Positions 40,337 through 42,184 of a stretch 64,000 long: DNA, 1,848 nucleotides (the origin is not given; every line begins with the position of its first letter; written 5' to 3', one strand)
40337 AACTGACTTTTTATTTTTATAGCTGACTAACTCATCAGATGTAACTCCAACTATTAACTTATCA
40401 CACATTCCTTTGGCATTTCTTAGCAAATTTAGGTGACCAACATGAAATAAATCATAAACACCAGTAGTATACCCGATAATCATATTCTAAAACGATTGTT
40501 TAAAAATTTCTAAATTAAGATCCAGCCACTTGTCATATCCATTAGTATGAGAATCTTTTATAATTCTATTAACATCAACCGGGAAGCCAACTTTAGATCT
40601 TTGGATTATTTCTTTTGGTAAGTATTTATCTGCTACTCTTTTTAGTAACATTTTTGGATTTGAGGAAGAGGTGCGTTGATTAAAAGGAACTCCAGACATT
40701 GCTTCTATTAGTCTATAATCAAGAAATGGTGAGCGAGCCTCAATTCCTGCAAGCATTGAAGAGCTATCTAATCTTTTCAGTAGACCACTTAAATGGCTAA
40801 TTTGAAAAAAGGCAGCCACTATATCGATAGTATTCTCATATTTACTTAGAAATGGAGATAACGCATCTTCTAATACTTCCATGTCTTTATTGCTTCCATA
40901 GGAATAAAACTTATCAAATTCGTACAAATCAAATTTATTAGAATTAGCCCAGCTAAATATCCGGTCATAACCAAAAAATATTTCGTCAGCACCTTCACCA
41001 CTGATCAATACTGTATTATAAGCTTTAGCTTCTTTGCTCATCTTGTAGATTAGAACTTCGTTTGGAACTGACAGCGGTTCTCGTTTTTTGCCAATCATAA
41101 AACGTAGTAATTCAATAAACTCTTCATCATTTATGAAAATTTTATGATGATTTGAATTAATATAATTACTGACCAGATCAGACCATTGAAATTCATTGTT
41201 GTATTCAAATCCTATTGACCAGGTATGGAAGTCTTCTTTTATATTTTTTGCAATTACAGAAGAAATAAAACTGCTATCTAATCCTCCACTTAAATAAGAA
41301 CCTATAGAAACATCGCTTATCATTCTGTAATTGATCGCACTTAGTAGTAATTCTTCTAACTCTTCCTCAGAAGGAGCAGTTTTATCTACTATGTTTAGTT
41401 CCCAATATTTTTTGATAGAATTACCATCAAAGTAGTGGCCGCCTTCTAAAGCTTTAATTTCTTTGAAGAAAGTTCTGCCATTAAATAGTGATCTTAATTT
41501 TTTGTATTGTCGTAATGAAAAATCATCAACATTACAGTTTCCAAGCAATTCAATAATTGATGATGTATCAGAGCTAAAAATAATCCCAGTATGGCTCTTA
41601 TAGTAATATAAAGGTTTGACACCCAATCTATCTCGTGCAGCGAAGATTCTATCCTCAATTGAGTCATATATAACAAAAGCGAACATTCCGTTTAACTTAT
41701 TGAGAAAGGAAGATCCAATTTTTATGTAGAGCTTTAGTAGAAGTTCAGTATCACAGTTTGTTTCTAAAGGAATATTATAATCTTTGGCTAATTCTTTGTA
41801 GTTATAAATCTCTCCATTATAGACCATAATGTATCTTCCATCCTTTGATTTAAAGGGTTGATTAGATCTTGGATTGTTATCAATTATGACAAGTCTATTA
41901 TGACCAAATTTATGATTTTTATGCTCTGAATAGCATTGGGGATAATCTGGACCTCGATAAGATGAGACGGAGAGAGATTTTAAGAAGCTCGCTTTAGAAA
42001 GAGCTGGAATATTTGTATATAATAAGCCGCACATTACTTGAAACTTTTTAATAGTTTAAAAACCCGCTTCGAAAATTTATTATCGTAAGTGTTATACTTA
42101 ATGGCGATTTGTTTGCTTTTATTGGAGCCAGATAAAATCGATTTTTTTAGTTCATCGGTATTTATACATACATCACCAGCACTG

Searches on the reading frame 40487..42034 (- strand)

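Call 68: search_protein_families(library=pfam, proteins=[window:40487-42034:-], max_evalue=1e-10)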
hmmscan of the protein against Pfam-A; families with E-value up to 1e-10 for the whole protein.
window:40487-42034:- (515 aa): 3 families
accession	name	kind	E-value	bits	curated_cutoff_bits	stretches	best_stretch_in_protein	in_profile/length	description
PF00733.27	Asn_synthase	-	2.1e-58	199.1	21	1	225-493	1-297/354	Asparagine synthase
PF13537.11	GATase_7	-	1.6e-36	125.5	25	1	45-160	1-121/123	Glutamine amidotransferase domain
PF13522.11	GATase_6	-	6.5e-35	120.4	27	1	41-156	12-130/130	Glutamine amidotransferase domain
